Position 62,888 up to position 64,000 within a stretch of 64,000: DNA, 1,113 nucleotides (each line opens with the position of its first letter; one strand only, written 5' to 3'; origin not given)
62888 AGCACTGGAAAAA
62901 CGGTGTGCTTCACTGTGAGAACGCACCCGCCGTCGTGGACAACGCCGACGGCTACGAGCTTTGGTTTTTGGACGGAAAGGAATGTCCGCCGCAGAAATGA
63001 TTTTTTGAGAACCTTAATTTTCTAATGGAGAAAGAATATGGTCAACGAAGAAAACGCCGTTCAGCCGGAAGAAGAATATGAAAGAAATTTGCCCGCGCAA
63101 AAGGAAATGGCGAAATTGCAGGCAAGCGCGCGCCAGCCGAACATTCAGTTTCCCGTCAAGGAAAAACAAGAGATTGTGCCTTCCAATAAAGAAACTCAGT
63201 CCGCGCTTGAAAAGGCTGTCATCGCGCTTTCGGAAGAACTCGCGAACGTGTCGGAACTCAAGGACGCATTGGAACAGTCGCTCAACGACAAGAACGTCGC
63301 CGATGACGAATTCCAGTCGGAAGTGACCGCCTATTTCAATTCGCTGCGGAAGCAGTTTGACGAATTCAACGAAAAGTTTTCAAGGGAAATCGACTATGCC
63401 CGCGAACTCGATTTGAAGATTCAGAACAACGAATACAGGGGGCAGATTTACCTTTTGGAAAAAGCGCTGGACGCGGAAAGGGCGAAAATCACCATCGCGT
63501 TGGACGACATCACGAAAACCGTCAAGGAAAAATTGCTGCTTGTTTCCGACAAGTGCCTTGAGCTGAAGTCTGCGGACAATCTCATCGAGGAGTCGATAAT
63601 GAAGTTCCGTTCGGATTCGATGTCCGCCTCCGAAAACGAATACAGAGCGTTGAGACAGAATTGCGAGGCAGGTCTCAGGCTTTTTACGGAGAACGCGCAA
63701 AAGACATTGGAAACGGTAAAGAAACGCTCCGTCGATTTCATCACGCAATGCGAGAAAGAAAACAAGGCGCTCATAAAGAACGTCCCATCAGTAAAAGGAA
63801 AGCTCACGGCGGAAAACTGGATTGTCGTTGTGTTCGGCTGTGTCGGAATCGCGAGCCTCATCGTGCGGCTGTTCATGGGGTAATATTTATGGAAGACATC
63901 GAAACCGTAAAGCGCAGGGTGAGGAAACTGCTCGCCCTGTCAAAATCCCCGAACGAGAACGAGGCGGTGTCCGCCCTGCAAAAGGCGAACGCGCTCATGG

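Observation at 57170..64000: Compositionally foreign plasmid/phage-like replicon module next to the rnf operon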

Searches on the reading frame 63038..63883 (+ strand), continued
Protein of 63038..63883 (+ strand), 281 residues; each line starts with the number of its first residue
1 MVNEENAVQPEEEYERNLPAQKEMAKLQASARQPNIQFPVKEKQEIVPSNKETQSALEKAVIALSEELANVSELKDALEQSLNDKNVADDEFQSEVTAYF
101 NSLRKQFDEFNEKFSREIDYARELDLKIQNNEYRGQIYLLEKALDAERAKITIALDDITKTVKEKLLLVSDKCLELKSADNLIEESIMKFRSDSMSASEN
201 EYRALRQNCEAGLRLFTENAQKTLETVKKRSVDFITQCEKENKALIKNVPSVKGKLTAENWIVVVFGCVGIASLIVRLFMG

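Call 53: search_protein_families(library=pfam, proteins=[L021:5222-16315:+, L032:3-8252:+, L034:2-7828:+], max_evalue=0.001)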
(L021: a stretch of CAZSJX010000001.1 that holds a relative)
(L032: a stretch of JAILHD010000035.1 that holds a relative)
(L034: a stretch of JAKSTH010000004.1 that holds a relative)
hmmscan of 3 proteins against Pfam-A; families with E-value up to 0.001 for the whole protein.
L021:5222-16315:+ (3697 aa): 6 families
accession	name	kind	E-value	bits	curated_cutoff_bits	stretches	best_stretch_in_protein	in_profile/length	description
PF18819.6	MuF_C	-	5.9e-26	91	27.6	1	1687-1782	7-101/103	Phage MuF-C-terminal domain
PF00176.29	SNF2-rel_dom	-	1.2e-12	47.9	24.9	1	2346-2519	16-139/290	SNF2-related domain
PF07669.17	Eco57I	-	1.1e-09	39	25.3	1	1205-1289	69-157/171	Eco57I restriction-modification methylase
PF00271.37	Helicase_C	-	1.1e-06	29.3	23.5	1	2791-2856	48-110/110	Helicase conserved C-terminal domain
PF04851.21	ResIII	-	9.7e-06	26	22.5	1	2333-2520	4-140/164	Type III restriction enzyme, res subunit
PF04002.20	RadC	-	0.00025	21.4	22.1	1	3443-3474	65-96/121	RadC-like JAB domain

L032:3-8252:+ (2749 aa): 5 families
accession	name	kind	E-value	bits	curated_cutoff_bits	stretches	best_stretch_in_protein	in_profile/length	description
PF00176.29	SNF2-rel_dom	-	1.7e-12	47.5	24.9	1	1379-1553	14-139/290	SNF2-related domain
PF07669.17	Eco57I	-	1.5e-10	41.9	25.3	1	449-549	39-147/171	Eco57I restriction-modification methylase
PF00271.37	Helicase_C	-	8.6e-08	32.9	23.5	1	1804-1890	31-110/110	Helicase conserved C-terminal domain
PF04002.20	RadC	-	1.6e-07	31.7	22.1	1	2466-2511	65-108/121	RadC-like JAB domain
PF04851.21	ResIII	-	8.6e-06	26.2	22.5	1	1366-1607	3-162/164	Type III restriction enzyme, res subunit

L034:2-7828:+ (2608 aa): 9 families
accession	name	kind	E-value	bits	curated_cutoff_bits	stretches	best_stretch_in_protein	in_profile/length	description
PF01078.27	Mg_chelatase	-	1.3e-67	227.6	20.3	1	1902-2098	6-201/207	Magnesium chelatase, subunit ChlI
PF13541.12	ChlI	-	6.8e-31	107.1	27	1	1721-1836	1-117/121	Subunit ChlI of Mg-chelatase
PF14191.11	YodL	-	2.5e-19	70.5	24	1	1367-1467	2-93/98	YodL-like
PF13335.12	Mg_chelatase_C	-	1e-13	52.1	26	1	2108-2191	4-91/94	Magnesium chelatase, subunit ChlI C-terminal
PF18847.6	LPD29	-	5.6e-10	40.2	27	1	510-575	2-65/93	Large polyvalent protein associated domain 29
PF18840.6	LPD25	-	3.7e-08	34.4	27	1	147-271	2-92/97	Large polyvalent protein associated domain 25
PF07728.20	AAA_5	-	2e-05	25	22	0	1922-2057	3-125/139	AAA domain (dynein-related subfamily)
PF00158.32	Sigma54_activat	-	2e-05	24.8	20.2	1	1906-2054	10-142/168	Sigma-54 interaction domain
PF04002.20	RadC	-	2.6e-05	24.6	22.1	1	2353-2398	66-109/121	RadC-like JAB domain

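Call 98: search_protein_families(library=pfam, proteins=[L027:4895-6001:-, L027:4054-4782:-, L027:3047-4051:-], max_evalue=0.01)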
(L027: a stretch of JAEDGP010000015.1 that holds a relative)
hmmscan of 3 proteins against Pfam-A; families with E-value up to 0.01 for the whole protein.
L027:4895-6001:- (368 aa): 2 families
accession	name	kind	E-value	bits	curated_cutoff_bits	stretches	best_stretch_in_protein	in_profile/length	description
PF03432.20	Relaxase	-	4.8e-07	30.6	24.6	1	96-183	41-127/132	MobA/VirD2-like, nuclease domain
PF18555.7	MobL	-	0.00094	18.7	28.5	1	134-172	144-180/383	MobL relaxases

L027:4054-4782:- (242 aa): 2 families
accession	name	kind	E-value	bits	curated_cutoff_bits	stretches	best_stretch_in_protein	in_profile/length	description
PF04335.19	VirB8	-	1.5e-20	74.4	23.2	1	34-234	8-211/213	VirB8 protein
PF03659.20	Glyco_hydro_71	-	0.0065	15.7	34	0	78-101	226-253/375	Glycosyl hydrolase family 71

L027:3047-4051:- (334 aa): 1 family
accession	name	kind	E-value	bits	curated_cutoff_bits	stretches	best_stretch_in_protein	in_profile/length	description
PF03524.21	CagX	-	2.2e-46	158.6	34.2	1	102-328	3-197/198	Conjugal transfer protein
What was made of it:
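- On Integrative and conjugative element (ICE): A MobA/VirD2-type relaxase lies beside a related polyvalent gene in L027 (call 98).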

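Call 108: search_protein_families(library=ncbifam, proteins=[window:63038-63883:+, L001:10852-11514:+], max_evalue=0.01)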
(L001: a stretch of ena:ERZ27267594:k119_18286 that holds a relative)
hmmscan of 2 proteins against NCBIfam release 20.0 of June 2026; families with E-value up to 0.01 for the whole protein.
window:63038-63883:+ (281 aa): 0 families

L001:10852-11514:+ (220 aa): 0 families

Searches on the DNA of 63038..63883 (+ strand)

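Call 16: search_rna_families(source=L001, threshold=evalue, max_evalue=1)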
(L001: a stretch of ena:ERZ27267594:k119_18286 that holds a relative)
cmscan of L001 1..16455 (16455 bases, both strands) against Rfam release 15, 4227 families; matches with E-value up to 1: 4.
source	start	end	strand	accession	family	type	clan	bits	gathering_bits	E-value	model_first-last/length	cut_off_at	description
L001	237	354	-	RF03155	TD-1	Cis-reg;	CL00124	52.5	64.5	2.9e-06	1-120/120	no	TD-1 RNA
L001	240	284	+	RF03735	mir-1502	Gene; miRNA;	-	27.7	66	0.69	1-59/59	no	mir-1502 microRNA precursor family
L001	3911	4031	-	RF03155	TD-1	Cis-reg;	CL00124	26.8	64.5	0.77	1-120/120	no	TD-1 RNA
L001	15994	16051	+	RF02126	GHRLOS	Gene; lncRNA;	-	19.8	48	0.41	1-70/70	no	Ghrelin opposite strand RNA conserved region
